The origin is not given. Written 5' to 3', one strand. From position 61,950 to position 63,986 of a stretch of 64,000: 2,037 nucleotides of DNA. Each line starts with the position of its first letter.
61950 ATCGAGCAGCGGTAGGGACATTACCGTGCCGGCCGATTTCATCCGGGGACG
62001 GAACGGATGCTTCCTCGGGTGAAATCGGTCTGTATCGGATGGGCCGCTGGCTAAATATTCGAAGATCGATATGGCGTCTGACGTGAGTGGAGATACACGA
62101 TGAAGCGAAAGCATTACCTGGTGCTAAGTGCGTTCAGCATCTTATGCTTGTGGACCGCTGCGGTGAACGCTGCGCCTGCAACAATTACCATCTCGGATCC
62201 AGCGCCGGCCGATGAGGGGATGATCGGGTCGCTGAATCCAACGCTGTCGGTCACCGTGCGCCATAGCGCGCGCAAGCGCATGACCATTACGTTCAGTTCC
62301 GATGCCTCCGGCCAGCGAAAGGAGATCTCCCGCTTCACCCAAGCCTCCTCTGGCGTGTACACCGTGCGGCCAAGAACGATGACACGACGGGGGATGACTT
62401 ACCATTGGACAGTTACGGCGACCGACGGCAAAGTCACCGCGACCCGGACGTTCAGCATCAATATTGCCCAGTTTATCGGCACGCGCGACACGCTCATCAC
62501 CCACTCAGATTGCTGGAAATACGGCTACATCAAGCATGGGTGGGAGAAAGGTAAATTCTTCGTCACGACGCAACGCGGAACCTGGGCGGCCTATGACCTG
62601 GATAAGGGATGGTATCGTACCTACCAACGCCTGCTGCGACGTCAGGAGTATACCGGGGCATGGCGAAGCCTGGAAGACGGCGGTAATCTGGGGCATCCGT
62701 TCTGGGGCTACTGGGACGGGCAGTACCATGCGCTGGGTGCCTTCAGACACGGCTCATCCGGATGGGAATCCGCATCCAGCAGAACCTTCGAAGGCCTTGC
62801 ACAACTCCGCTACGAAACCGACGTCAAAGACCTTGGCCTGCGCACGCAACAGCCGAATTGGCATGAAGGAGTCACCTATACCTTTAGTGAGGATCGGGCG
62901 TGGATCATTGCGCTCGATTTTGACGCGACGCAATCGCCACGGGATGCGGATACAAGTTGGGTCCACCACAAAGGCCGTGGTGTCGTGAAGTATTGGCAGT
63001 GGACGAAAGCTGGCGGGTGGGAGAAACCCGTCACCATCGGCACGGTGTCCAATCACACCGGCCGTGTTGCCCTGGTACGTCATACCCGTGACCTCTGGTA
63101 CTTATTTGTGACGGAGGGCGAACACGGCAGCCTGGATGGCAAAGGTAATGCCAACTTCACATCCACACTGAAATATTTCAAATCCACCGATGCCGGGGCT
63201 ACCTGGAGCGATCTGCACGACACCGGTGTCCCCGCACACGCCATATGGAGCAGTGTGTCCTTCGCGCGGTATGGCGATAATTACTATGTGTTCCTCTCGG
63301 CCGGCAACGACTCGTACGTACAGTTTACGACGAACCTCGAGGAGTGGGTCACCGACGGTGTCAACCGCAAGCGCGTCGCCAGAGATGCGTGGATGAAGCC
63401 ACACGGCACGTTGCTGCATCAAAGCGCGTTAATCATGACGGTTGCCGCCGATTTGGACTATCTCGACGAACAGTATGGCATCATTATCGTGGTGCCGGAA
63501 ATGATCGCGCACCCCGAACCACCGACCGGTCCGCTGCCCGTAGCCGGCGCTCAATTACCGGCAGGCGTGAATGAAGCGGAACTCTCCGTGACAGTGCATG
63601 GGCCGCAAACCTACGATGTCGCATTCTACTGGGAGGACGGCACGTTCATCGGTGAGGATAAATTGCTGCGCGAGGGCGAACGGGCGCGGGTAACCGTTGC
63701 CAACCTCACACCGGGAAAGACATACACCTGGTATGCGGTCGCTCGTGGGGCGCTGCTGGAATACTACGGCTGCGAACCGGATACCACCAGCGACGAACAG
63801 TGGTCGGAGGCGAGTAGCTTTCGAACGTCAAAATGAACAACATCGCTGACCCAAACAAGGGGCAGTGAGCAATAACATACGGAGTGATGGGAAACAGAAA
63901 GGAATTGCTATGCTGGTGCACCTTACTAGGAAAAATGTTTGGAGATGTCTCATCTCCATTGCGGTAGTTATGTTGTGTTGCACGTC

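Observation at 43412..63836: ~20-kb operon of four tandem giant paralogs (LamG, CBM9-like, Ig-like, unknown C-terminal module) with GH95/DUF5703-like and BNR-propeller partners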

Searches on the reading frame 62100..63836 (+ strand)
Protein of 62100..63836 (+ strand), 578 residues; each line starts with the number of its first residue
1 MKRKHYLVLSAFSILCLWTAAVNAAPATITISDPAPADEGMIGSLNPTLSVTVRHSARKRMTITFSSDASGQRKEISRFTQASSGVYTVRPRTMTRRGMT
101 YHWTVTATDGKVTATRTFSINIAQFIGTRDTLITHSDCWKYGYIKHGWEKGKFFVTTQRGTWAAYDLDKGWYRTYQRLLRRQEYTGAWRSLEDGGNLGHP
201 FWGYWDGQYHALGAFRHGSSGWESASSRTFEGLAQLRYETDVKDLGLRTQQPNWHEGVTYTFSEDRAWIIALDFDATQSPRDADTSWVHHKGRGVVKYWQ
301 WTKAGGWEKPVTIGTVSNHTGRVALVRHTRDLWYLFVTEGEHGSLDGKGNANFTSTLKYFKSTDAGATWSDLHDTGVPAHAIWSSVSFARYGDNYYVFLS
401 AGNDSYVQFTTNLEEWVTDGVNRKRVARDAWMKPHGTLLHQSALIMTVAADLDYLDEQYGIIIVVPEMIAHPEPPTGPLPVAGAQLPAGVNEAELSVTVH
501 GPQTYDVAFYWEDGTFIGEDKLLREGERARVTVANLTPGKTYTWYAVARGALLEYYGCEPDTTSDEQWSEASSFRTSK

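Call 3: search_protein_families(library=pfam, proteins=[window:62100-63836:+], max_evalue=0.01)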
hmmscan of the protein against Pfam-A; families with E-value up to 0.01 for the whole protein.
window:62100-63836:+ (578 aa): 0 families

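Call 4: search_protein_families(library=ncbifam, proteins=[window:62100-63836:+], max_evalue=0.01)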
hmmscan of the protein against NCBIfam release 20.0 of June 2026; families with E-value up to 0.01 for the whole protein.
window:62100-63836:+ (578 aa): 0 families

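Call 16: search_protein_families(library=pfam, proteins=[window:62100-63836:+], max_evalue=10)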
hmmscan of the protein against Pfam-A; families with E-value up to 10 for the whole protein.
window:62100-63836:+ (578 aa): 4 families
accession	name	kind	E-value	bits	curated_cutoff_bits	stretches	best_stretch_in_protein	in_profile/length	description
PF19081.6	Ig_7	-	0.013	16.2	27.3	1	525-552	14-41/84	Ig-like domain CHU_C associated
PF16656.11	Pur_ac_phosph_N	-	0.06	14.3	30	1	519-576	55-93/93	Purple acid Phosphatase, N-terminal domain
PF23623.1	GBD_IRG7_N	-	0.082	13.5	27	1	45-98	36-85/95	IRG7 N-terminal galactose binding domain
PF00041.27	fn3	-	0.12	13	25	1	503-548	30-68/84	Fibronectin type III domain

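Call 49: search_solved_structures(query=window:62100-63833:+, max_evalue=10)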
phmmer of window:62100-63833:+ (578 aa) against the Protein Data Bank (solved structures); distinct sequences matched with E-value up to 10: 0.
